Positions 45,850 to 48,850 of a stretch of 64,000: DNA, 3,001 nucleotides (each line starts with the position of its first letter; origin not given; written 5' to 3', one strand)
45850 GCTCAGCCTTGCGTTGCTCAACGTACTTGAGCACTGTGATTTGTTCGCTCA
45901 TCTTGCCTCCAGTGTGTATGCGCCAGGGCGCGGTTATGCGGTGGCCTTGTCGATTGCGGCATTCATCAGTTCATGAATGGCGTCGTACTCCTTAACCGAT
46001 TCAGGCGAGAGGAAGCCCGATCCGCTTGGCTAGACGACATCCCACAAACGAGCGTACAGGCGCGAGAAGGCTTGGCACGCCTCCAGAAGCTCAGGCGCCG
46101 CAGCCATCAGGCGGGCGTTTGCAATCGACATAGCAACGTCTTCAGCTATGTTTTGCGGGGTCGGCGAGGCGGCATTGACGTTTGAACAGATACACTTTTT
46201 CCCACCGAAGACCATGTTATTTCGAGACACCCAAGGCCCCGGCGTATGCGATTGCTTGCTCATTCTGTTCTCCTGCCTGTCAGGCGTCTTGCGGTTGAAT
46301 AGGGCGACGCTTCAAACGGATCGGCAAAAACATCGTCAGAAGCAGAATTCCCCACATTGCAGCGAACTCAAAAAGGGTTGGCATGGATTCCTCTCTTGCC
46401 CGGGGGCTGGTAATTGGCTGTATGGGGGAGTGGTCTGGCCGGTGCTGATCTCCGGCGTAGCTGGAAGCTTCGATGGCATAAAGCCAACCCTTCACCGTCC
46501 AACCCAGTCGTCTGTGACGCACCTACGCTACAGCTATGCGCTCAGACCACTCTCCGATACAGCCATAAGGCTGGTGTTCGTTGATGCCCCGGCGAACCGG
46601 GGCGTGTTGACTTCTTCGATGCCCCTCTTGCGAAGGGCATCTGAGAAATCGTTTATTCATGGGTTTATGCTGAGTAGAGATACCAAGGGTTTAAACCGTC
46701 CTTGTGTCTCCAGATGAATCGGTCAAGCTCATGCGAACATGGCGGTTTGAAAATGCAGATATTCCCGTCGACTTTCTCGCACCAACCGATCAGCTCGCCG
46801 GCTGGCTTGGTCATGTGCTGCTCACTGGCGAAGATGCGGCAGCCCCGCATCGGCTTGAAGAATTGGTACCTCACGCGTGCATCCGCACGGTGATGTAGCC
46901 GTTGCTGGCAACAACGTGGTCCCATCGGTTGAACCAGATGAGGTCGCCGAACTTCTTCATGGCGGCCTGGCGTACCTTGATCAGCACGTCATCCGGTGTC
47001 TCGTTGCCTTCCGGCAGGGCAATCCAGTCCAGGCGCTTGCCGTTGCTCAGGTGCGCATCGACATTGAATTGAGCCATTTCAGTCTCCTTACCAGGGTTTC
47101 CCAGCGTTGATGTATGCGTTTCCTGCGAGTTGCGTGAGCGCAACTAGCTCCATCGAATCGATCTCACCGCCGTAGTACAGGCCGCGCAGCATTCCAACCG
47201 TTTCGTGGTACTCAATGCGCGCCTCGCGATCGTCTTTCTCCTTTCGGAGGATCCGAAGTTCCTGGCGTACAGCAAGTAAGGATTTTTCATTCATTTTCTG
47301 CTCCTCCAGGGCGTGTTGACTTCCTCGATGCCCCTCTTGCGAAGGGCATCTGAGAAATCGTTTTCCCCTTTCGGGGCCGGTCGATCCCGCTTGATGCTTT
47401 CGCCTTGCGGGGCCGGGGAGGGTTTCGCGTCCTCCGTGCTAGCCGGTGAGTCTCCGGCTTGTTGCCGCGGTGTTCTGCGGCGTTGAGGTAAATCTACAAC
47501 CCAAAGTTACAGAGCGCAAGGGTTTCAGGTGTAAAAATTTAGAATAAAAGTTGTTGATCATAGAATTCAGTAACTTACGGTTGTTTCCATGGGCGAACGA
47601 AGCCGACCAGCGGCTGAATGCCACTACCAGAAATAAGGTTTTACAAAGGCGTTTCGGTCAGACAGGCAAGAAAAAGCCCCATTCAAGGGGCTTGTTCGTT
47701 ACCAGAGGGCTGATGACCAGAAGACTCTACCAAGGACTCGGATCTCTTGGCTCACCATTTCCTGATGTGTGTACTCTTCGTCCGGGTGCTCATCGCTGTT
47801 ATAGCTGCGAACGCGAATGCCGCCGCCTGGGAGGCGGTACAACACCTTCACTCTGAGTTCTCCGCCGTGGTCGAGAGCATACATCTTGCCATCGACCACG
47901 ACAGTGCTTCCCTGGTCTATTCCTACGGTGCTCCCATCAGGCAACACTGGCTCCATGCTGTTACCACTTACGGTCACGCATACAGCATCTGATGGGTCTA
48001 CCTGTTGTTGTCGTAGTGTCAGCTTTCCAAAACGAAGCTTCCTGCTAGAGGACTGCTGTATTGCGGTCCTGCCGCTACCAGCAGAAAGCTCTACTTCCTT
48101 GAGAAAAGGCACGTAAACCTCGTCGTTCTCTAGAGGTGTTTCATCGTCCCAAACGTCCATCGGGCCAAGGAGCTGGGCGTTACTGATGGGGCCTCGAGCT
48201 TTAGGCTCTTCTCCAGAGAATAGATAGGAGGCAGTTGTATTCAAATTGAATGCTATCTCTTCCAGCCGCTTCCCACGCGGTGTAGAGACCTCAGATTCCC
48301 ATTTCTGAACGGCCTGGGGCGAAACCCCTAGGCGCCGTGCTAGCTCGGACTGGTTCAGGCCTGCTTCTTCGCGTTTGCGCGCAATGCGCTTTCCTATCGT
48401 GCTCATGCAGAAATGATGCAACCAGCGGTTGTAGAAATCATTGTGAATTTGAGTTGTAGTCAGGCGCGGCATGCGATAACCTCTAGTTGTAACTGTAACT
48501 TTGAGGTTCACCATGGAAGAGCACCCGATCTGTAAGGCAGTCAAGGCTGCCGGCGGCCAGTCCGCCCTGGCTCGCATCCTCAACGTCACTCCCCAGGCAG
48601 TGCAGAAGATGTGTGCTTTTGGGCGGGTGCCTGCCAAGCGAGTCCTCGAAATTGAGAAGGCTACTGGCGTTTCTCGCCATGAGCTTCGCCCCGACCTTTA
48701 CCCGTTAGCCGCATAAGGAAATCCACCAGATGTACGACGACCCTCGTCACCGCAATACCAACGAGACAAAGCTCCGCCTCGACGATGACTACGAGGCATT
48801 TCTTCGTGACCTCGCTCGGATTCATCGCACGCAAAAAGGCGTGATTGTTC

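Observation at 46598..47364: Three-gene low-GC cassette flanked by 58-bp direct repeats in the rex position downstream of cI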

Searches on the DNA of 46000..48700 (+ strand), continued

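Call 65: search_with_rna_model(model_id=R1, sources=[L001, L002, L003, L007, L008, L009, L010, L011, L012, L013, L014, L015, L016, L019, L020, L021, L022, L023, L024, L025, L026, L027, L028, L029, L030, L031, L032, L034, L035, L036, L037, L039, L040, L041, L042, L044, L048, L049, L050, L052, L054, L055, L056, L057, L058, L060, L062, L064, L065, L066, L068, L069, L070, L071, L075, L076, L077, L078, L080, L081, L082, L084, L085, L086, L087, L088, L089, L091, L092, L093, L094, L095, L096, L097, L098, L099, L100, L101, L102, L103, L104, L105, L106, L107, L108, L109, L110, L112, L113, L114, L115, L116, L117, L118, L119, L120, L121, L122, L123, L124], max_evalue=0.001, make_alignment=true)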
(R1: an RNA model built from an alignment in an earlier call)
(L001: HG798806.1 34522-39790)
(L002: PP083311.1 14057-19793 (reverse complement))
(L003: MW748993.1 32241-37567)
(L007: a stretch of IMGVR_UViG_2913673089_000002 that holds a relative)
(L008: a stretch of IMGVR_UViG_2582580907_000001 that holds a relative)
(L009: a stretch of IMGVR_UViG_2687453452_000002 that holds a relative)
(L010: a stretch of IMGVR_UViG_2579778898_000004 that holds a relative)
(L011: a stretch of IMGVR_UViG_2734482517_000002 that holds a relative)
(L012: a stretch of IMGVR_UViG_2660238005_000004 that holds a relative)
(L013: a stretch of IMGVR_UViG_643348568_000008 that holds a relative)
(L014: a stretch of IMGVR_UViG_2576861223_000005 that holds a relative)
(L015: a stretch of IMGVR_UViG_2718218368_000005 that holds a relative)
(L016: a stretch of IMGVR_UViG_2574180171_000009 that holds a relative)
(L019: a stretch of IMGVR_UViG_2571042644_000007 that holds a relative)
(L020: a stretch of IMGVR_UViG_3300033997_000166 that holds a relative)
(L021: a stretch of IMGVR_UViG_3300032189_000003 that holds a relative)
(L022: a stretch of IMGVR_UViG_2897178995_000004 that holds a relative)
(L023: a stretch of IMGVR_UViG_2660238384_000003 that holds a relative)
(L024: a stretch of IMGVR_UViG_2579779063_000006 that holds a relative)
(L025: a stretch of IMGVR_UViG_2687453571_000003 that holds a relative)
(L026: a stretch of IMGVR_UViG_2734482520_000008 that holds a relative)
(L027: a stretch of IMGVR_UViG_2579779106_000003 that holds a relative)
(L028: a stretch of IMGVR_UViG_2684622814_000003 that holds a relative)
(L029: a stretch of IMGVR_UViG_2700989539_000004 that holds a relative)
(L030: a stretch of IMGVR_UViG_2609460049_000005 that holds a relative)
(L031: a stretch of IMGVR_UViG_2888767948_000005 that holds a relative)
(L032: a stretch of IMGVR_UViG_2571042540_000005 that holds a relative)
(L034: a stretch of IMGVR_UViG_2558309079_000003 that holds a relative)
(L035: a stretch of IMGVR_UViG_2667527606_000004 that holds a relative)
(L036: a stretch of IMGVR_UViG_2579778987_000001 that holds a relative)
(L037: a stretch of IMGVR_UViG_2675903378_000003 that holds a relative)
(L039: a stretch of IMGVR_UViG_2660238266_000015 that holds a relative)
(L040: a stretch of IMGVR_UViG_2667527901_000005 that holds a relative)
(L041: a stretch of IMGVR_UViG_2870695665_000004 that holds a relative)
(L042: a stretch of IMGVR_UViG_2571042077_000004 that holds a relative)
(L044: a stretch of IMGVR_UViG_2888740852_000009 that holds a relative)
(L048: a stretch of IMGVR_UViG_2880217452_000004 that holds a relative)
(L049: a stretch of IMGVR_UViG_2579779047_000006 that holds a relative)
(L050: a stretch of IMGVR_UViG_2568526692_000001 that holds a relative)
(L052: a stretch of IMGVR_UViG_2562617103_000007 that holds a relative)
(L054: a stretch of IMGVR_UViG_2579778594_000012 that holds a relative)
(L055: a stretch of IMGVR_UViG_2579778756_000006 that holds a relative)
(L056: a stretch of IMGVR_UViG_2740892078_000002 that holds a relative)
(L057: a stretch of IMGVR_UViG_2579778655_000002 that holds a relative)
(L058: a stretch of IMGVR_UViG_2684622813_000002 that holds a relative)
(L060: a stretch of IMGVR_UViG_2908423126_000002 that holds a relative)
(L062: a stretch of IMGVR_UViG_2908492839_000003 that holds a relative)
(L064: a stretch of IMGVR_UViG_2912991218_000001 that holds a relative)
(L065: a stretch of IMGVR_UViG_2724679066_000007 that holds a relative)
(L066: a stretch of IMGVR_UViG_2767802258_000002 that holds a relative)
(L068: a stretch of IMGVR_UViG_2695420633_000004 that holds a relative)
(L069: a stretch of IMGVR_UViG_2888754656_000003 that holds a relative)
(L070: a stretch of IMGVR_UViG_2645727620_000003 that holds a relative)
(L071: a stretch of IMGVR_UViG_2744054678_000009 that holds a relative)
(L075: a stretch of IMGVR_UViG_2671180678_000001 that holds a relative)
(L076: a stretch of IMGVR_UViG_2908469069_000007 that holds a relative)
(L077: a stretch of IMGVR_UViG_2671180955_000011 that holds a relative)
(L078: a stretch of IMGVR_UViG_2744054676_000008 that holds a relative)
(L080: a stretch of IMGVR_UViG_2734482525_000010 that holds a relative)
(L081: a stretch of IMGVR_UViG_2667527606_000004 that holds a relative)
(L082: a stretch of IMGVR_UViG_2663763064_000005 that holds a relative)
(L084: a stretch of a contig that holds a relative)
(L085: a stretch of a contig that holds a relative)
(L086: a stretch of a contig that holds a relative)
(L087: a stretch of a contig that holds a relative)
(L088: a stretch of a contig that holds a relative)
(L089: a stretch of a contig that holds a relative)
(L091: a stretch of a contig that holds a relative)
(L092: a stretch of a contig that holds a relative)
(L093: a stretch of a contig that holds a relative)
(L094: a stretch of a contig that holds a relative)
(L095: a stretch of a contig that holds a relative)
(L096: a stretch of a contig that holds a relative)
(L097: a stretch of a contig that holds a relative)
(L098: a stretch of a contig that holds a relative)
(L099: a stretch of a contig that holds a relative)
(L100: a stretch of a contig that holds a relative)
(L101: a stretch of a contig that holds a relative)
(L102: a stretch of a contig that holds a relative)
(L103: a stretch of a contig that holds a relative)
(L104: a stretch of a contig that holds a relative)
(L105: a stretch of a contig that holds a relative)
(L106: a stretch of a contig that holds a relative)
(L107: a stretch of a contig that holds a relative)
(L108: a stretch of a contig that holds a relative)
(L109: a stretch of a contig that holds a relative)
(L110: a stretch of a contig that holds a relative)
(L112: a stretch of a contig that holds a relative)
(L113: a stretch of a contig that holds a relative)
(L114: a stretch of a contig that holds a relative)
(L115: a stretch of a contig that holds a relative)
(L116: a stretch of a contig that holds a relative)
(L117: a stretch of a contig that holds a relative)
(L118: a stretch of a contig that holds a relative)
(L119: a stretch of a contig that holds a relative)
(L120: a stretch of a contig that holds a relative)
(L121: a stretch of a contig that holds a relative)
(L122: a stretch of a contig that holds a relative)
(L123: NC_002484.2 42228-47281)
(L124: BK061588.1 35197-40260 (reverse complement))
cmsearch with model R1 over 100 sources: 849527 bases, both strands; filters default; matches with E-value up to 0.001: 182.
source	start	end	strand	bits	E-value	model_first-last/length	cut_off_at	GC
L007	5565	5614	-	77.5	2.5e-20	1-50/50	no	0.56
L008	1599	1648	+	77.5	2.5e-20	1-50/50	no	0.56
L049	1180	1229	-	77.5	2.5e-20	1-50/50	no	0.56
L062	11573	11622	-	77.5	2.5e-20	1-50/50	no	0.56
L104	798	847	+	77.5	2.5e-20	1-50/50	no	0.56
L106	3851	3900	+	77.5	2.5e-20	1-50/50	no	0.56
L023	3919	3968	+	76.8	4e-20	1-50/50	no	0.54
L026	1308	1357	-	76.8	4e-20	1-50/50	no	0.54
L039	4643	4692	+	76.8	4e-20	1-50/50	no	0.54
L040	3866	3915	-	76.8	4e-20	1-50/50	no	0.54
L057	11470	11519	+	76.8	4e-20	1-50/50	no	0.54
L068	8487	8536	+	76.8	4e-20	1-50/50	no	0.54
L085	9218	9267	-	76.8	4e-20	1-50/50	no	0.54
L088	11734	11783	+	76.8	4e-20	1-50/50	no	0.54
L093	10083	10132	+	76.8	4e-20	1-50/50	no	0.54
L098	11654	11703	-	76.8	4e-20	1-50/50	no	0.54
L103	5588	5637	+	76.8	4e-20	1-50/50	no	0.54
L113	585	634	+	76.8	4e-20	1-50/50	no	0.54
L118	7645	7694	+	76.8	4e-20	1-50/50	no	0.54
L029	3160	3209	+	76.7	4.4e-20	1-50/50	no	0.58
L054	2301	2350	-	76.7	4.4e-20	1-50/50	no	0.58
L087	547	596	-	76.7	4.4e-20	1-50/50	no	0.58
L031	4071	4120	+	76.4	5.5e-20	1-50/50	no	0.56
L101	1553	1602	-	76.4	5.5e-20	1-50/50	no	0.56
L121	4913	4962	+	76.4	5.5e-20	1-50/50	no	0.56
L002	2504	2553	-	75.8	8.3e-20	1-50/50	no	0.54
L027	1907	1956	+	75.8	8.3e-20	1-50/50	no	0.54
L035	2540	2589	-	75.8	8.3e-20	1-50/50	no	0.54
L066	9030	9079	+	75.8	8.3e-20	1-50/50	no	0.54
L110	9573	9622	+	75.8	8.3e-20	1-50/50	no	0.54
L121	4204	4253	+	75.2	1.3e-19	1-50/50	no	0.54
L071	6014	6063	-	75.2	1.3e-19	1-50/50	no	0.52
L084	563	612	-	75.2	1.3e-19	1-50/50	no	0.52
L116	4962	5011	+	75.2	1.3e-19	1-50/50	no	0.52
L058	2087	2136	+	74.7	1.8e-19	1-50/50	no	0.54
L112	658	707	-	74.7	1.8e-19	1-50/50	no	0.54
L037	12119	12168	-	74.1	2.8e-19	1-50/50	no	0.52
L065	5175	5224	+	72.7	7.4e-19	1-50/50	no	0.56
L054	1593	1642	-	71.8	1.4e-18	1-50/50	no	0.54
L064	5226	5275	+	71.8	1.4e-18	1-50/50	no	0.54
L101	1778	1827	-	71.1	2.3e-18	1-50/50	no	0.54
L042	2088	2137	-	70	5.1e-18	1-50/50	no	0.58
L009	634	689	-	69.7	6.3e-18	1-50/50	no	0.61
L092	4176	4231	-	69.7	6.3e-18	1-50/50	no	0.61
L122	3495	3550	-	69.7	6.3e-18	1-50/50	no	0.61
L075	13487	13536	+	69.7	6.3e-18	1-50/50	no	0.54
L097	736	785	-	69.7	6.3e-18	1-50/50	no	0.54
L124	1939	1988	-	69.7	6.3e-18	1-50/50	no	0.54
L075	12919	12968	+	69.1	9.2e-18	1-50/50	no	0.6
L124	2507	2562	-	68.7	1.3e-17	1-50/50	no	0.59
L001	2289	2338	-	68.3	1.6e-17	1-50/50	no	0.52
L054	1367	1416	-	68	2.1e-17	1-50/50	no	0.54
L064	5452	5501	+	68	2.1e-17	1-50/50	no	0.54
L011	12818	12867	+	67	4.3e-17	1-50/50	no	0.58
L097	1304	1354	-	65.7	1.1e-16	1-50/50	no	0.65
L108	3368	3417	+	65.2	1.5e-16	1-50/50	no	0.56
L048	4390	4440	-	64.6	2.3e-16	1-50/50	no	0.63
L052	4265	4315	-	64.6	2.3e-16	1-50/50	no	0.63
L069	937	987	+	64.6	2.3e-16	1-50/50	no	0.63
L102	1196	1246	-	64.6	2.3e-16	1-50/50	no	0.63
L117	1895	1945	+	64.6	2.3e-16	1-50/50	no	0.63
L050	727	776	+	64.2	3e-16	1-50/50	no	0.56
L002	3213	3263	-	63.9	3.6e-16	1-50/50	no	0.65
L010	7655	7705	+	63.9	3.6e-16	1-50/50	no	0.65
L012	8169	8219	+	63.9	3.6e-16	1-50/50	no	0.65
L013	6705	6755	-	63.9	3.6e-16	1-50/50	no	0.65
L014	2658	2708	+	63.9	3.6e-16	1-50/50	no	0.65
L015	286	336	-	63.9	3.6e-16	1-50/50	no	0.65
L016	1399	1449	+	63.9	3.6e-16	1-50/50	no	0.65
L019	770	820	-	63.9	3.6e-16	1-50/50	no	0.65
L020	13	63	-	63.9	3.6e-16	1-50/50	no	0.65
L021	4160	4210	-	63.9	3.6e-16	1-50/50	no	0.65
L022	361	411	+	63.9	3.6e-16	1-50/50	no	0.65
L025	2199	2249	-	63.9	3.6e-16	1-50/50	no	0.65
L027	1197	1247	+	63.9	3.6e-16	1-50/50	no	0.65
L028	19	69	+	63.9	3.6e-16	1-50/50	no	0.65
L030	2042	2092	-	63.9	3.6e-16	1-50/50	no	0.65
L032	5502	5552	+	63.9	3.6e-16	1-50/50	no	0.65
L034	3988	4038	-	63.9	3.6e-16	1-50/50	no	0.65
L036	80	130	-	63.9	3.6e-16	1-50/50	no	0.65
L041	769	819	+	63.9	3.6e-16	1-50/50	no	0.65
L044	5764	5814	+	63.9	3.6e-16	1-50/50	no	0.65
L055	2444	2494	+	63.9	3.6e-16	1-50/50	no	0.65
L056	5374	5424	-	63.9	3.6e-16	1-50/50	no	0.65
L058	1377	1427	+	63.9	3.6e-16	1-50/50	no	0.65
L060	6746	6796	+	63.9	3.6e-16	1-50/50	no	0.65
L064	4516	4566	+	63.9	3.6e-16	1-50/50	no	0.65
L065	4465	4515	+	63.9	3.6e-16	1-50/50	no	0.65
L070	3419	3469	+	63.9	3.6e-16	1-50/50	no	0.65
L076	1135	1185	+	63.9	3.6e-16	1-50/50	no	0.65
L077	4061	4111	+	63.9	3.6e-16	1-50/50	no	0.65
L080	61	111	-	63.9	3.6e-16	1-50/50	no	0.65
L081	299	349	-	63.9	3.6e-16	1-50/50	no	0.65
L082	3661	3711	-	63.9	3.6e-16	1-50/50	no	0.65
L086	3141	3191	-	63.9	3.6e-16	1-50/50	no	0.65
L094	11861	11911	+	63.9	3.6e-16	1-50/50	no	0.65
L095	950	1000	-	63.9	3.6e-16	1-50/50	no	0.65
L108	2658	2708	+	63.9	3.6e-16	1-50/50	no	0.65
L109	1731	1781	-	63.9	3.6e-16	1-50/50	no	0.65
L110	8863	8913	+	63.9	3.6e-16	1-50/50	no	0.65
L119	7249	7299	+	63.9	3.6e-16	1-50/50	no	0.65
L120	539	589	-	63.9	3.6e-16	1-50/50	no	0.65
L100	954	1004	-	63.8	3.9e-16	1-50/50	no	0.65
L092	3467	3516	-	62.8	8.1e-16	1-50/50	no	0.54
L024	10201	10251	-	62.4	1.1e-15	1-50/50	no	0.65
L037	11410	11459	-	62.1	1.3e-15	1-50/50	no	0.5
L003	3778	3828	-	62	1.4e-15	1-50/50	no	0.63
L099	4500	4550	+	62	1.4e-15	1-50/50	no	0.63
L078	435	490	-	61.5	2e-15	1-50/50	no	0.61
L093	10792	10841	+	60.5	4e-15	1-50/50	no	0.52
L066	7783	7833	+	60.2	4.9e-15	1-50/50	no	0.63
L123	2507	2556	-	59.2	1e-14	1-50/50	no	0.52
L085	8679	8729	-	46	1.2e-10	1-50/50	no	0.57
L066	8322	8372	+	38.7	1.9e-08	1-50/50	no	0.57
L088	12272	12322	+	38.7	1.9e-08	1-50/50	no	0.57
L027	2445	2495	+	38.4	2.4e-08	1-50/50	no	0.53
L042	2094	2135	+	35.3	2.1e-07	3-44/50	no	0.57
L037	11416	11457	+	33.9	5.9e-07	3-44/50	no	0.5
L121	4200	4249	-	31.7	2.7e-06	1-50/50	no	0.54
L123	2513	2554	+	30.2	7.5e-06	3-44/50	no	0.52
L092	3473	3514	+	30.2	7.5e-06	3-44/50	no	0.52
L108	3370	3411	-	30.2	7.5e-06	3-44/50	no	0.52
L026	1312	1361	+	29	1.9e-05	1-50/50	no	0.52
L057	11466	11515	-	29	1.9e-05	1-50/50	no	0.52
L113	581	630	-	28.8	2.1e-05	1-50/50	no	0.54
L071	6020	6061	+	28.7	2.3e-05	3-44/50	no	0.52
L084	569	610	+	28.7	2.3e-05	3-44/50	no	0.52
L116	4964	5005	-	28.7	2.3e-05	3-44/50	no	0.52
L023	3921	3962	-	28.7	2.3e-05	3-44/50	no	0.52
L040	3872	3913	+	28.7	2.3e-05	3-44/50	no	0.52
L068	8489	8530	-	28.7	2.3e-05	3-44/50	no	0.52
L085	9224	9265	+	28.7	2.3e-05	3-44/50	no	0.52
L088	11736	11777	-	28.7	2.3e-05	3-44/50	no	0.52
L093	10085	10126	-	28.7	2.3e-05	3-44/50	no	0.52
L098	11660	11701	+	28.7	2.3e-05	3-44/50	no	0.52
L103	5590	5631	-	28.7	2.3e-05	3-44/50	no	0.52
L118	7647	7688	-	28.7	2.3e-05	3-44/50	no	0.52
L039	4645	4686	-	28.7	2.3e-05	3-44/50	no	0.52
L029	3162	3203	-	28.6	2.5e-05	3-44/50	no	0.57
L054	2307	2348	+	28.6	2.5e-05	3-44/50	no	0.57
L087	553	594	+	28.6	2.5e-05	3-44/50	no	0.57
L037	12125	12166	+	27.4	5.8e-05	3-44/50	no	0.52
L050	729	770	-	27.4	5.8e-05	3-44/50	no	0.55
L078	441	488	+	26.8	8.8e-05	3-44/50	no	0.6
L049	1184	1233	+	26.7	9.4e-05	1-50/50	no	0.54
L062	11577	11626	+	26.5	0.00011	1-50/50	no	0.56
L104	794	843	-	26.5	0.00011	1-50/50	no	0.56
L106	3847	3896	-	26.5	0.00011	1-50/50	no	0.56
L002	2510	2551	+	26.4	0.00011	3-44/50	no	0.55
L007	5571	5612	+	26.4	0.00011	3-44/50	no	0.55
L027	1909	1950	-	26.4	0.00011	3-44/50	no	0.55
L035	2546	2587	+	26.4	0.00011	3-44/50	no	0.55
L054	1599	1640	+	26.4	0.00011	3-44/50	no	0.55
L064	5228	5269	-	26.4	0.00011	3-44/50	no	0.55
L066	9032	9073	-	26.4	0.00011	3-44/50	no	0.55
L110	9575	9616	-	26.4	0.00011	3-44/50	no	0.55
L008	1601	1642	-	26.4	0.00011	3-44/50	no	0.55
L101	1784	1825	+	26.4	0.00011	3-44/50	no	0.55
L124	2511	2566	+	25.9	0.00016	1-50/50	no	0.57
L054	1130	1179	-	25.5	0.00022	1-50/50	no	0.56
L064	5689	5738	+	25.5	0.00022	1-50/50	no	0.56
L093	11029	11078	+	25.5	0.00022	1-50/50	no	0.56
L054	1373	1414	+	25.4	0.00023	3-44/50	no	0.55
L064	5454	5495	-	25.4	0.00023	3-44/50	no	0.55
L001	2295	2336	+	25.1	0.00029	3-44/50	no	0.55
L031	4073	4114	-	25.1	0.00029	3-44/50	no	0.55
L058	2089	2130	-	25.1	0.00029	3-44/50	no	0.55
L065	5177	5218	-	25.1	0.00029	3-44/50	no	0.55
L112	664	705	+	25.1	0.00029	3-44/50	no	0.55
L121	4915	4956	-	25.1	0.00029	3-44/50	no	0.55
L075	13489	13530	-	25.1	0.00029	3-44/50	no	0.55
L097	742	783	+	25.1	0.00029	3-44/50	no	0.55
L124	1945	1986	+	25.1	0.00029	3-44/50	no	0.55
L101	1559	1600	+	25.1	0.00029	3-44/50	no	0.55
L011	12820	12861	-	24.1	0.00059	3-44/50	no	0.57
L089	1653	1708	+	23.5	0.00088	1-50/50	no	0.43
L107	8214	8269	-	23.5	0.00088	1-50/50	no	0.43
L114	5130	5185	+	23.5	0.00088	1-50/50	no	0.43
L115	11569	11624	-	23.5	0.00088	1-50/50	no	0.43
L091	1619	1674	-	23.5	0.00088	1-50/50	no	0.45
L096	588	643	-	23.5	0.00088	1-50/50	no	0.45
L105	11589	11644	+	23.5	0.00088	1-50/50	no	0.45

Alignment A3: 150 matches aligned to the model, 68 columns, each read 5' to 3' on its own strand. Consensus structure (alignment columns), stored with it:
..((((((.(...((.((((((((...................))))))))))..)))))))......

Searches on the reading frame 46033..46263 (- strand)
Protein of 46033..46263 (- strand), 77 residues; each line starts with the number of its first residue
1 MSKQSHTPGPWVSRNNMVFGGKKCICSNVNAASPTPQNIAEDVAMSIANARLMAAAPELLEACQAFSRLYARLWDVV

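Call 18: search_protein_families(library=pfam, proteins=[window:46033-46263:-], max_evalue=0.1)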
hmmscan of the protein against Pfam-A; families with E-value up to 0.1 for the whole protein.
seq(77 aa): 0 families

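Call 19: search_protein_families(library=phrogs, proteins=[window:46033-46263:-], max_evalue=0.01)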
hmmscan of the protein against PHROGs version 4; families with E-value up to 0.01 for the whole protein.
seq(77 aa): 1 family
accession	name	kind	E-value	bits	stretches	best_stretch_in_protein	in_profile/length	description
phrog_1273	-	unknown function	2.3e-14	54.6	1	1-75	3-77/103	-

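Call 52: search_protein_families(library=padloc, proteins=[window:46033-46263:-], max_evalue=1)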
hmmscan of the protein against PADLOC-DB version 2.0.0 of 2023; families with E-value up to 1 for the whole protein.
seq(77 aa): 0 families

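Call 53: search_protein_families(library=ncbifam, proteins=[window:46033-46263:-], max_evalue=1)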
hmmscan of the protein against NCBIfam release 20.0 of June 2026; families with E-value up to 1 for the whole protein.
seq(77 aa): 0 families

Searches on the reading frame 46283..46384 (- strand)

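Call 18: search_protein_families(library=pfam, proteins=[window:46283-46384:-], max_evalue=0.1)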
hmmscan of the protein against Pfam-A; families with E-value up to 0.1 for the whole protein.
seq(34 aa): 0 families

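Call 19: search_protein_families(library=phrogs, proteins=[window:46283-46384:-], max_evalue=0.01)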
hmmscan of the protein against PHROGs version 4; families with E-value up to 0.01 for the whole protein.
seq(34 aa): 0 families

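Call 52: search_protein_families(library=padloc, proteins=[window:46283-46384:-], max_evalue=1)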
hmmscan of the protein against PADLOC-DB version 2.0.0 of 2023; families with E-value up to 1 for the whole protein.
seq(34 aa): 0 families

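Call 53: search_protein_families(library=ncbifam, proteins=[window:46283-46384:-], max_evalue=1)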
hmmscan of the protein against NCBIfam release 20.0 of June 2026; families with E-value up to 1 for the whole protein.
seq(34 aa): 1 family
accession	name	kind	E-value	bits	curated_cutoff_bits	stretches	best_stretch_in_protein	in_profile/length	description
NF006476.0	PRK08878.1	equivalog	0.12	11.6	322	1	9-30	16-37/317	cobalamin biosynthesis family protein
